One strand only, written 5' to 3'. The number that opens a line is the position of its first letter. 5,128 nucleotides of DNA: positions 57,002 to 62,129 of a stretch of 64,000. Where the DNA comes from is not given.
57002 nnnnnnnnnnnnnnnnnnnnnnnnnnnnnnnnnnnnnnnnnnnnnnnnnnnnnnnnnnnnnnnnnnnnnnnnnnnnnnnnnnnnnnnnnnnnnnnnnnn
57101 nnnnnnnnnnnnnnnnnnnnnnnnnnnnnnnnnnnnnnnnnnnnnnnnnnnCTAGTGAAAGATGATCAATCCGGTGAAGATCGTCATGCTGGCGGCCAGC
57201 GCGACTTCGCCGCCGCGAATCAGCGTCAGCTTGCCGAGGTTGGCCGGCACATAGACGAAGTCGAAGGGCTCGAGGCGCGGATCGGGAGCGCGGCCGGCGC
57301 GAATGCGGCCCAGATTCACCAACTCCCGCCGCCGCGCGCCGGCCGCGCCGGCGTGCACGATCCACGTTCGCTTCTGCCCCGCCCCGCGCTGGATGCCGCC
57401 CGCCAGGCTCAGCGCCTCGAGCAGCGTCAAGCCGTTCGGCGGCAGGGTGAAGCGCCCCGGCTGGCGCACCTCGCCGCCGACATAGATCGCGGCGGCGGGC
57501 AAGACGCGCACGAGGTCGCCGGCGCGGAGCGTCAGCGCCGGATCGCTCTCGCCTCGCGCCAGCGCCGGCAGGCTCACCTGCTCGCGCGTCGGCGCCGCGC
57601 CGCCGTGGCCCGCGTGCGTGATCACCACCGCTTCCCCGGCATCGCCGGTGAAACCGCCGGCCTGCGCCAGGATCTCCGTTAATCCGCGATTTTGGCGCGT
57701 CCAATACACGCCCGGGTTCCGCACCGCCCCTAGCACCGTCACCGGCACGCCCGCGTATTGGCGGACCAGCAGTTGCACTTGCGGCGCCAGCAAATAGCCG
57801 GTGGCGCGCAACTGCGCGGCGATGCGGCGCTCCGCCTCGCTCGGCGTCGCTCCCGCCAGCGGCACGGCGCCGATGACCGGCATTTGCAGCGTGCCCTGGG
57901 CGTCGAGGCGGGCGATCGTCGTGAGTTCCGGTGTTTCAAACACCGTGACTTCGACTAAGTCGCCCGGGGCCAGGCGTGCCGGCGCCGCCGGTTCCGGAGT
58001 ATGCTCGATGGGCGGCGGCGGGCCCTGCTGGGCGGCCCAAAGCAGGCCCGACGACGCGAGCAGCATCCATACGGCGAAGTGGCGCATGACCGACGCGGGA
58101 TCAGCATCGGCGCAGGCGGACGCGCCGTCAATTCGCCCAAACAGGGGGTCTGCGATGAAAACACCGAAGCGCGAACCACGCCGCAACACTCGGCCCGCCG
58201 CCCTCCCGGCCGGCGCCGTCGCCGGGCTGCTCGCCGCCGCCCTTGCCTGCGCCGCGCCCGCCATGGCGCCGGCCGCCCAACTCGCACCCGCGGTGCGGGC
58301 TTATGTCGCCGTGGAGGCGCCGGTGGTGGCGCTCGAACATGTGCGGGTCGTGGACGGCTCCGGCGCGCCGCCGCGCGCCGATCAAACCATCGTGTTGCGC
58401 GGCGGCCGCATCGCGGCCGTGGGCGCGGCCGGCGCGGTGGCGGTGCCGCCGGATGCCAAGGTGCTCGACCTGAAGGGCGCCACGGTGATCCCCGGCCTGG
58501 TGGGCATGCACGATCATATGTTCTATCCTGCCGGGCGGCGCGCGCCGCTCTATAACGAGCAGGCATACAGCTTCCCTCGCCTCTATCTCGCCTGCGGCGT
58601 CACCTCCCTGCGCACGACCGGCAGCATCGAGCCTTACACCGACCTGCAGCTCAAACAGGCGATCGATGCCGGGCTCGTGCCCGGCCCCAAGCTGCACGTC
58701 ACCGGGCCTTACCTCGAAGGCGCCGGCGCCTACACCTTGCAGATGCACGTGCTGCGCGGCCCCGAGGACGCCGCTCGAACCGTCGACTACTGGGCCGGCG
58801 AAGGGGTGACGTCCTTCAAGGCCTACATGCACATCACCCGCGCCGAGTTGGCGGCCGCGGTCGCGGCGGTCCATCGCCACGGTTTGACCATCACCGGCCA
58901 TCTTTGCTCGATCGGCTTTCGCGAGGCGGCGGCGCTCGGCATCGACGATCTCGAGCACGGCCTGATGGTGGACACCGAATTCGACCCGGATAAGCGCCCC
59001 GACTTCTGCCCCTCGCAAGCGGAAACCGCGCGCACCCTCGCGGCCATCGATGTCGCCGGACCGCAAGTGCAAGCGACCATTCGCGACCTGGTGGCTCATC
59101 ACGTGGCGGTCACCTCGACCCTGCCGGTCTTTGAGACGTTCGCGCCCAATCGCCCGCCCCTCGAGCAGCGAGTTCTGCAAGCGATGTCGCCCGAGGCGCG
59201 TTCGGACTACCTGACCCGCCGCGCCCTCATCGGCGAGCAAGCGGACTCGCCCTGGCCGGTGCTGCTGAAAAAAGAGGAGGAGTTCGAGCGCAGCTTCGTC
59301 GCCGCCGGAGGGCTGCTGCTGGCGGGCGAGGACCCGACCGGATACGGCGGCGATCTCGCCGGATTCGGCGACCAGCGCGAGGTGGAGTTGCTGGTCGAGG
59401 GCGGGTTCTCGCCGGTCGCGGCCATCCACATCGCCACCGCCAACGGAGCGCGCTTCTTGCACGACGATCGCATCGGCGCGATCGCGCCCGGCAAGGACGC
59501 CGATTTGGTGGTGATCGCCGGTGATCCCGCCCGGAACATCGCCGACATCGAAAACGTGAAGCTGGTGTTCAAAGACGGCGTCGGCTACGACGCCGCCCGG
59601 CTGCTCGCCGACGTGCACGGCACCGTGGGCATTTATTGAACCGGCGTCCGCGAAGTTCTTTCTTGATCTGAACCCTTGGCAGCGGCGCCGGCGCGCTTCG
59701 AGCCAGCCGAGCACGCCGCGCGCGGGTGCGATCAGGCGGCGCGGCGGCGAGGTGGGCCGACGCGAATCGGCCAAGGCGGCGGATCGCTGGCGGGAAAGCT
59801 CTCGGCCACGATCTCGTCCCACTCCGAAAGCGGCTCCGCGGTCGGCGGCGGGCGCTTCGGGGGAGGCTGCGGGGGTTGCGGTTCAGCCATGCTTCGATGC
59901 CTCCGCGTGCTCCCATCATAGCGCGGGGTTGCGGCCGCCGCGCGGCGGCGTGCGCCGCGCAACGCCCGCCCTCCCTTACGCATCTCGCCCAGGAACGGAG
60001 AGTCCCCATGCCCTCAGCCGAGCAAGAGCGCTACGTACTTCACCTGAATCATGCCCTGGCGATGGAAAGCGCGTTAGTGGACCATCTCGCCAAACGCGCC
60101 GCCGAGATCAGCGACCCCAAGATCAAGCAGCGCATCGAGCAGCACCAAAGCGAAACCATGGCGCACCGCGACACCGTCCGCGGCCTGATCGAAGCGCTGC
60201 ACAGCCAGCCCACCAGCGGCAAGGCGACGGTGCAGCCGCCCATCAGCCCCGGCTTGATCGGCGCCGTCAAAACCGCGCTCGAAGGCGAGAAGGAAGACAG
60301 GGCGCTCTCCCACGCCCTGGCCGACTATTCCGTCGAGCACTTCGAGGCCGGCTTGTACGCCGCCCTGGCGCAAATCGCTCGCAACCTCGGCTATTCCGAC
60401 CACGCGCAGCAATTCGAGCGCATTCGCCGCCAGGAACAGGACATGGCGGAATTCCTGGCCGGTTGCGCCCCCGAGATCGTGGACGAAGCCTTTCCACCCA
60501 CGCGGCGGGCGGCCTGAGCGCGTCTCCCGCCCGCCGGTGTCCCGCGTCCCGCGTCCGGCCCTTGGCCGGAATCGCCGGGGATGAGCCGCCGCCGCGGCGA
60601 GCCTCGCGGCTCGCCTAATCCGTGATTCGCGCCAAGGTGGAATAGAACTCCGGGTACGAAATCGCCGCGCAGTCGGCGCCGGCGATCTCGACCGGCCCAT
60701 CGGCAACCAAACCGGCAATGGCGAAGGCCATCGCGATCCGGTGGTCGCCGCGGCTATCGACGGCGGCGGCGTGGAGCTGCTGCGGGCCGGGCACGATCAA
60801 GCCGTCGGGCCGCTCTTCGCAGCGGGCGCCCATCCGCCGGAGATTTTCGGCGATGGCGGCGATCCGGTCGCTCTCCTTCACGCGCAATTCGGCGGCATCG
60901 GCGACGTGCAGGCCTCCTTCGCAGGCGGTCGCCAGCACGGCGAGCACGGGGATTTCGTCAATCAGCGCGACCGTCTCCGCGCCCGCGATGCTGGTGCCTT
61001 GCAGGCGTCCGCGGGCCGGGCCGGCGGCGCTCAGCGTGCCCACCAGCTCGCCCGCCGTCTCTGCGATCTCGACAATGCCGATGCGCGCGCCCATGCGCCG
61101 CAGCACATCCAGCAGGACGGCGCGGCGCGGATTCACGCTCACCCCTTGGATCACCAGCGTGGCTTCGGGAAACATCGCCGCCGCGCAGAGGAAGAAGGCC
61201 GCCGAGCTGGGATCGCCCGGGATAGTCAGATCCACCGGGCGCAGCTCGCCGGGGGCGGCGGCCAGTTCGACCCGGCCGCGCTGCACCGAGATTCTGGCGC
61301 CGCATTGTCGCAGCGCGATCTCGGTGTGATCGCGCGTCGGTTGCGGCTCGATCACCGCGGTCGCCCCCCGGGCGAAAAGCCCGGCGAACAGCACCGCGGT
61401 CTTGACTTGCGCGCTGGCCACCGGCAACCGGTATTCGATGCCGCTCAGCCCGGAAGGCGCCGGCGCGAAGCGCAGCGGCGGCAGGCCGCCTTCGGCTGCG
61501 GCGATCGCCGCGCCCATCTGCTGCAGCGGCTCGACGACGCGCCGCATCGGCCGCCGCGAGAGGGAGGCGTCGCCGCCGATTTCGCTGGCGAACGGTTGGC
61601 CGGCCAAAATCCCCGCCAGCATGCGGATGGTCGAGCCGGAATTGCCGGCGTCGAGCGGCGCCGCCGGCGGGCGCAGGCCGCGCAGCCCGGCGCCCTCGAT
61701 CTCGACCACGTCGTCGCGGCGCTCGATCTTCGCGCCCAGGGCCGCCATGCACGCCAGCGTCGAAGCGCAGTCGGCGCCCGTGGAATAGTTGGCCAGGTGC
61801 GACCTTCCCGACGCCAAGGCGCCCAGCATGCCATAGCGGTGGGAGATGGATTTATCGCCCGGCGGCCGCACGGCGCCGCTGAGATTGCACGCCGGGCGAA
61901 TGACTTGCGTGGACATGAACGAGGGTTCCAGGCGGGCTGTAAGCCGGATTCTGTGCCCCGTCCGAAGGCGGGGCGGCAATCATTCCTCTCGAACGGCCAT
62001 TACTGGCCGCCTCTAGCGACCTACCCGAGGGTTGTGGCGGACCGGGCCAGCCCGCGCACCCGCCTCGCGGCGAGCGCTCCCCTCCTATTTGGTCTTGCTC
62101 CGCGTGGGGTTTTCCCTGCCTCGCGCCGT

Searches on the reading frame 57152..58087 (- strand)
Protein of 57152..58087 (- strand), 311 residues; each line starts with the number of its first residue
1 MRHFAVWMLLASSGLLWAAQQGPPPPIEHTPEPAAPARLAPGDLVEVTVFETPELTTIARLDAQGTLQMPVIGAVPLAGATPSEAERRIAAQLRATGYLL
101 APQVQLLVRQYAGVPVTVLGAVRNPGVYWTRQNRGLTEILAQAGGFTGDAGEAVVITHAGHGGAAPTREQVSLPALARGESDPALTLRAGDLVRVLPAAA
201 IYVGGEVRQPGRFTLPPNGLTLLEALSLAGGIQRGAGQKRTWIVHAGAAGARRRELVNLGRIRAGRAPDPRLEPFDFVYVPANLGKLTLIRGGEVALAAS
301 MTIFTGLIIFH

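Call 7: search_protein_families(library=pfam, proteins=[window:57152-58087:-], max_evalue=0.01)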
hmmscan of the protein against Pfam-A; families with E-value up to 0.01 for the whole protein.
window:57152-58087:- (311 aa): 3 families
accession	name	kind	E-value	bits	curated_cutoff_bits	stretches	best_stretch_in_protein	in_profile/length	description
PF02563.21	Poly_export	-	1.5e-18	67.2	28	1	34-108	4-76/77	Polysaccharide biosynthesis/export protein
PF10531.15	SLBB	-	3.5e-18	65.6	27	2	116-154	2-41/55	SLBB domain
PF22461.2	SLBB_2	-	2e-17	63.5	27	2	201-280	3-79/79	SLBB domain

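Call 8: search_protein_families(library=ncbifam, proteins=[window:57152-58087:-], max_evalue=0.01)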
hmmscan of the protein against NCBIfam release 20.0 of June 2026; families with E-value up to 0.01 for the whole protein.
window:57152-58087:- (311 aa): 4 families
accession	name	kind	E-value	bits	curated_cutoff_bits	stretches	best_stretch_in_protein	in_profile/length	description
TIGR03028.1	EpsE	equivalog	2.5e-43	148.1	262.65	1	38-251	3-214/239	polysaccharide export protein EpsE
NF041843.1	EpsY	equivalog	2.8e-25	88.8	320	1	28-195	44-210/211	exopolysaccharide export protein EpsY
NF011658.0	PRK15078.1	subfamily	2.4e-18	66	333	1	38-280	86-344/380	polysaccharide export protein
TIGR03027.2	pepcterm_export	equivalog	1.2e-17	64.1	180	1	39-195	5-164/169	XrtA/PEP-CTERM system exopolysaccharide export protein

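Call 68: find_related_loci(query=A4, collection=metagenome_contigs, flank=10000)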
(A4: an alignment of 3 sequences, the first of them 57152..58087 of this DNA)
Query A4 (311 aa) in metagenome_contigs; peptide patterns used: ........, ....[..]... (x = any residue, [..] = any of these).
138 stretches matched a pattern; 3 encode a relative of the query (tblastn E <= 1e-3); 3 distinct loci.
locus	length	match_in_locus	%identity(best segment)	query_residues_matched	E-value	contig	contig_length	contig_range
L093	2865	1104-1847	33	33-281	1e-29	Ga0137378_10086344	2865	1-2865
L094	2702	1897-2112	38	28-93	1e-6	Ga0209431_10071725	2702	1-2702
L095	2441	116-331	36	28-93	3e-6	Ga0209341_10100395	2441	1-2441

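Call 69: find_homologous_proteins(query=window:57152-58087:-, max_evalue=1e-20)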
Query window:57152-58087:- (311 aa): 138 proteins with E <= 1e-20 among 8000 candidates; the best 120 are listed.
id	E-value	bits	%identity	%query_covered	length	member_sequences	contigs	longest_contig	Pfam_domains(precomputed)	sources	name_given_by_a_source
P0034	5.0e-196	668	100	100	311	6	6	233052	PF10531.16,PF02563.22,PF22461.3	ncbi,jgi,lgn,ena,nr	ncbi:MAG TPA: polysaccharide biosynthesis/export family protein [Terriglobales bacterium]|nr:polysac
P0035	5.3e-140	484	74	100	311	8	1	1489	PF10531.16,PF02563.22,PF22461.3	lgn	-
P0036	3.3e-87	311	53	88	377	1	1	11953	PF10531.16,PF02563.22,PF22461.3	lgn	-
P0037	1.9e-80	289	54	90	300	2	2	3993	PF10531.16,PF02563.22,PF22461.3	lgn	-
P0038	1.1e-65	240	51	90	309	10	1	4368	PF10531.16,PF02563.22,PF22461.3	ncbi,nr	ncbi:MAG TPA: polysaccharide biosynthesis/export family protein [Terriglobales bacterium]|nr:polysac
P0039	3.7e-64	235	49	92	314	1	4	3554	PF10531.16,PF02563.22,PF22461.3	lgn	-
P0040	1.1e-62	230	44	97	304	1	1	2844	PF10531.16,PF02563.22,PF22461.3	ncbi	ncbi:MAG: polysaccharide biosynthesis/export family protein [Terriglobales bacterium]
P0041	1.6e-62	230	48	90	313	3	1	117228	PF10531.16,PF02563.22,PF22461.3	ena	-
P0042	2.1e-58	216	47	89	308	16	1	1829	PF10531.16,PF02563.22,PF22461.3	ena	-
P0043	8.6e-58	214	45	99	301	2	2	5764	PF10531.16,PF02563.22,PF22461.3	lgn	-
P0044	1.4e-57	214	47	88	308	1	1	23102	PF10531.16,PF02563.22,PF22461.3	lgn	-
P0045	2.5e-44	170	42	88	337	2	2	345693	PF10531.16,PF02563.22,PF22461.3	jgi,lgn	jgi:polysaccharide export outer membrane protein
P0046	3.5e-44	170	95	29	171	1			PF02563.22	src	-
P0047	1.2e-36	145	34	90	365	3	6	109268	PF10531.16,PF02563.22,PF22461.3,PF08007.19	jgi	jgi:polysaccharide export outer membrane protein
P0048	1.5e-36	145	33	90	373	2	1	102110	PF10531.16,PF02563.22,PF22461.3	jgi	jgi:polysaccharide export outer membrane protein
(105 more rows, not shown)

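Call 70: find_encoding_contigs(protein=P0041, flank=10000, max_places=1)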
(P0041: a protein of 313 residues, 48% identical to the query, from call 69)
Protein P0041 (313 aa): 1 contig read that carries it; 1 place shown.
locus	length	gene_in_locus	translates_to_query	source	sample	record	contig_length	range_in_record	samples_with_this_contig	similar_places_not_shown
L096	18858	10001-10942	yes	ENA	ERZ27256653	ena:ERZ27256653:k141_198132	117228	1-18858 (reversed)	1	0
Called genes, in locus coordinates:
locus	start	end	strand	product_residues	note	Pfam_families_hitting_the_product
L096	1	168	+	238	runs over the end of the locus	PF01386:Ribosomal_L25p, PF14693:Ribosomal_TL5_C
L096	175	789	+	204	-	PF01195:Pept_tRNA_hydro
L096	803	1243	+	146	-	PF01250:Ribosomal_S6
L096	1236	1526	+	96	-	PF01084:Ribosomal_S18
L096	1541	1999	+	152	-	PF01281:Ribosomal_L9_N, PF03948:Ribosomal_L9_C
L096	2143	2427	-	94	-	-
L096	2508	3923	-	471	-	PF00512:HisKA, PF02518:HATPase_c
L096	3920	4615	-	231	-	PF00072:Response_reg, PF00486:Trans_reg_C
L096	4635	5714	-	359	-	PF02470:MlaD, PF28544:Helical_needle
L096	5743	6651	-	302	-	-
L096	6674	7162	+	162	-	PF02870:Methyltransf_1N, PF01035:DNA_binding_1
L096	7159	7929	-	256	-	PF03309:Pan_kinase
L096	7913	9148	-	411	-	PF13439:Glyco_transf_4, PF13579:Glyco_trans_4_4, PF08323:Glyco_transf_5, PF20706:GT4-conflict, PF00534:Glycos_transf_1, PF13692:Glyco_trans_1_4, PF13524:Glyco_trans_1_2 (weak)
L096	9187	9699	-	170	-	PF05974:DUF892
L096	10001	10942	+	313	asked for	PF02563:Poly_export, PF10531:SLBB (weak), PF22461:SLBB_2 (weak)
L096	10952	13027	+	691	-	-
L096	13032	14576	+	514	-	PF03023:MurJ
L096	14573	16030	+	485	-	PF04932:Wzy_C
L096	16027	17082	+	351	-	PF01075:Glyco_transf_9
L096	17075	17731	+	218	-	PF02397:Bac_transf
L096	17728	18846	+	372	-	PF13439:Glyco_transf_4, PF13579:Glyco_trans_4_4, PF20706:GT4-conflict (weak), PF00534:Glycos_transf_1, PF13692:Glyco_trans_1_4, PF13524:Glyco_trans_1_2 (weak)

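Call 71: find_encoding_contigs(protein=P0036, flank=10000, max_places=1)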
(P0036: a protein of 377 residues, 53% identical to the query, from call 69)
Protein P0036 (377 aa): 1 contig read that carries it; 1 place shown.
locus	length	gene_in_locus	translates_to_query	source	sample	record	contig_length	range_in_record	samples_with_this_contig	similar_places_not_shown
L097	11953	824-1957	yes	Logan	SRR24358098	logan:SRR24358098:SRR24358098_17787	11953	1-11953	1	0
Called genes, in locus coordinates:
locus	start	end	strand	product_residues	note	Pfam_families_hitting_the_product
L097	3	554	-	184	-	?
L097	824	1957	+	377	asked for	PF02563:Poly_export, PF10531:SLBB, PF22461:SLBB_2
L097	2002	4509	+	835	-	PF02706:Wzz (weak)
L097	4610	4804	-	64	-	-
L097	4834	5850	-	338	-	PF00174:Oxidored_molyb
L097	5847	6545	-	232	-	PF01292:Ni_hydr_CYTB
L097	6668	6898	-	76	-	PF13490:zf-HC2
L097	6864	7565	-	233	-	PF04542:Sigma70_r2, PF08281:Sigma70_r4_2, PF04545:Sigma70_r4 (weak)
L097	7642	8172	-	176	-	PF02627:CMD (weak)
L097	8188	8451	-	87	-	PF04362:Iron_traffic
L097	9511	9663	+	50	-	-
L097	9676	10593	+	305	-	-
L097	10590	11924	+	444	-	PF13646:HEAT_2 (faint)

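Call 72: find_encoding_contigs(protein=P0044, flank=10000, max_places=1)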
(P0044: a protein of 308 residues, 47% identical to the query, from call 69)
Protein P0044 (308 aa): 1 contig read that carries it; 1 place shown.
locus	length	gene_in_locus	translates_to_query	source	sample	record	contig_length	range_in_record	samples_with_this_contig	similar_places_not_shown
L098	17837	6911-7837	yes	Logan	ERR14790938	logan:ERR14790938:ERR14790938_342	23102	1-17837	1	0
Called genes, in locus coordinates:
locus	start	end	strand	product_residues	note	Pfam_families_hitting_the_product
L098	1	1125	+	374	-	?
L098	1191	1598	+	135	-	PF13115:YtkA (weak)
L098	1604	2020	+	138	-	PF12836:HHH_3 (weak)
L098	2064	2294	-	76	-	-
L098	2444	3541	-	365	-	PF01435:Peptidase_M48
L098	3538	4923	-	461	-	PF10396:TrmE_N, PF12631:MnmE_helical, PF01926:MMR_HSR1, PF02421:FeoB_N (weak)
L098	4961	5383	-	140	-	-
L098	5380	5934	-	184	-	PF00885:DMRL_synthase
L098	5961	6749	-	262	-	PF00378:ECH_1, PF16113:ECH_2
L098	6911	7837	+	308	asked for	PF02563:Poly_export, PF10531:SLBB (weak), PF22461:SLBB_2 (weak), PF10531:SLBB, PF22461:SLBB_2 (weak)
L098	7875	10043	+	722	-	-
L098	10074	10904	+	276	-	PF00535:Glycos_transf_2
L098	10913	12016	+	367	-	PF13439:Glyco_transf_4, PF20706:GT4-conflict, PF00534:Glycos_transf_1, PF13692:Glyco_trans_1_4, PF13524:Glyco_trans_1_2 (weak)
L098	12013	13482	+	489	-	PF04932:Wzy_C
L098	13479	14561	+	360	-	PF01075:Glyco_transf_9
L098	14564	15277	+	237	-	PF02397:Bac_transf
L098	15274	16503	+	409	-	PF01075:Glyco_transf_9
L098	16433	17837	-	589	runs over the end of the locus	PF07676:PD40 (faint)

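Call 74: find_encoding_contigs(protein=P0045, flank=10000, max_places=1)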
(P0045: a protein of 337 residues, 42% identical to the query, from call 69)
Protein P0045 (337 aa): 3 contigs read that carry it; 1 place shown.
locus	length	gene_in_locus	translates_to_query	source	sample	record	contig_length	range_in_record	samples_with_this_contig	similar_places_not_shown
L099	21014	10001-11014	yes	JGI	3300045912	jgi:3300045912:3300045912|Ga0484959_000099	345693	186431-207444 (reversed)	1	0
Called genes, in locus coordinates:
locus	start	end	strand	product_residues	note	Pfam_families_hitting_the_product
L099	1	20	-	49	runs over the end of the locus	-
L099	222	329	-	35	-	-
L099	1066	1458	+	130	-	PF00072:Response_reg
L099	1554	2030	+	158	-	-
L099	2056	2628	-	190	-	PF00565:SNase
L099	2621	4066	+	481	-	PF01139:RtcB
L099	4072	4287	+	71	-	-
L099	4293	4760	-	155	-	PF04073:tRNA_edit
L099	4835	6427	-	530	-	PF00389:2-Hacid_dh, PF02826:2-Hacid_dh_C, PF19304:PGDH_inter, PF01842:ACT (weak)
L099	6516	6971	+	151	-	PF09424:YqeY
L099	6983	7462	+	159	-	PF07291:MauE (weak), PF07681:DoxX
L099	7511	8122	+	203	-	-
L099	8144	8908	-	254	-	PF19567:CpsB_CapC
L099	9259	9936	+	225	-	PF04773:FecR (weak)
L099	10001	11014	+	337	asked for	PF02563:Poly_export, PF10531:SLBB, PF22461:SLBB_2 (weak), PF10531:SLBB (weak)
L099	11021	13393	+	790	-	PF02706:Wzz (weak), PF13807:GNVR, PF01656:CbiA, PF10609:ParA, PF13614:AAA_31 (weak)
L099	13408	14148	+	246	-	PF00923:TAL_FSA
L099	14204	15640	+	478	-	PF13727:CoA_binding_3, PF02397:Bac_transf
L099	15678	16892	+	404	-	PF00106:adh_short (faint), PF01073:3Beta_HSD, PF01370:Epimerase, PF05368:NmrA (weak), PF16363:GDP_Man_Dehyd, PF07993:NAD_binding_4, PF01370:Epimerase, PF16363:GDP_Man_Dehyd, +1 more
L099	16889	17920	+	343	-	PF00288:GHMP_kinases_N, PF08544:GHMP_kinases_C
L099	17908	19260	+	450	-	PF03721:UDPG_MGDP_dh_N, PF00984:UDPG_MGDP_dh, PF03720:UDPG_MGDP_dh_C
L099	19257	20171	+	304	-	PF08659:KR, PF23441:SDR, PF00106:adh_short, PF01370:Epimerase (weak), PF13561:adh_short_C2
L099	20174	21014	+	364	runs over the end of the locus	PF01408:GFO_IDH_MocA, PF03807:F420_oxidored (weak), PF02894:GFO_IDH_MocA_C, PF22725:GFO_IDH_MocA_C3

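Call 89: search_protein_families(library=padloc, proteins=[window:57152-58087:-], max_evalue=0.001)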
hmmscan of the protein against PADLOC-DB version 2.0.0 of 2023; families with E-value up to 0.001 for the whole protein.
window:57152-58087:- (311 aa): 0 families

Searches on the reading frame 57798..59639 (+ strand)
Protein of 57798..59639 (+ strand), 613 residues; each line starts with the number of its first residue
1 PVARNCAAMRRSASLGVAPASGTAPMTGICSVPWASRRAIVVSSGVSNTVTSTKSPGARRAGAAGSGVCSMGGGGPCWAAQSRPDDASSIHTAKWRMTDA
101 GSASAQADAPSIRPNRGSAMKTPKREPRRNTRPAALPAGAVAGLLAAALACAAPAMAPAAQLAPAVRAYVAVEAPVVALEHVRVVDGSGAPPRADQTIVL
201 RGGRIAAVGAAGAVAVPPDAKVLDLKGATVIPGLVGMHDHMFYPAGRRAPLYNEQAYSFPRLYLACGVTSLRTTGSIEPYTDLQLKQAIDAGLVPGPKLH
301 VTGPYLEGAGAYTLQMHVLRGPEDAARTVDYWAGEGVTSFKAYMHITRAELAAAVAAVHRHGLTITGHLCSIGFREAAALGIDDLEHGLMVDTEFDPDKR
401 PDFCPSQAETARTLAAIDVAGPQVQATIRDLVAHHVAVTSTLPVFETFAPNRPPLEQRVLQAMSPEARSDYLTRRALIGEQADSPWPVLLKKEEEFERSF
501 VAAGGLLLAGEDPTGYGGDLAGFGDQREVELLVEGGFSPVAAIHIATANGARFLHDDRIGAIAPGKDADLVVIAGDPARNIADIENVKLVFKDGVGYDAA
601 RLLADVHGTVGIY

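Call 12: search_protein_families(library=pfam, proteins=[window:57798-59639:+], max_evalue=0.001)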
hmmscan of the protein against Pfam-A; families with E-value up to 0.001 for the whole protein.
window:57798-59639:+ (613 aa): 2 families
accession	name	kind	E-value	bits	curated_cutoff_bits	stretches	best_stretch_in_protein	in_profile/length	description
PF01979.26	Amidohydro_1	-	2.9e-19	70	25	2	529-594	264-342/345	Amidohydrolase family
PF07969.17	Amidohydro_3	-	1.1e-10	42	29.7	1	537-580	407-451/472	Amidohydrolase family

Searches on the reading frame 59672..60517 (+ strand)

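Call 12: search_protein_families(library=pfam, proteins=[window:59672-60517:+], max_evalue=0.001)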
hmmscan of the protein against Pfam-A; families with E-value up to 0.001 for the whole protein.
window:59672-60517:+ (281 aa): 1 family
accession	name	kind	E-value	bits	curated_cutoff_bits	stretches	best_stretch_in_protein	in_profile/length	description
PF05974.18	DUF892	-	1.1e-24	87.8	23.7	1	118-272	3-156/159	Domain of unknown function (DUF892)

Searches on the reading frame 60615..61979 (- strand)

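Call 12: search_protein_families(library=pfam, proteins=[window:60615-61979:-], max_evalue=0.001)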
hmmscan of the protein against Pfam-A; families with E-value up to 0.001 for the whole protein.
window:60615-61979:- (454 aa): 1 family
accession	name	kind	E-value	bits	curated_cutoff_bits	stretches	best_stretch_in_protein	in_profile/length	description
PF00275.25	EPSP_synthase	-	2e-105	353.4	22.8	1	30-449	4-417/417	EPSP synthase (3-phosphoshikimate 1-carboxyvinyltransferase)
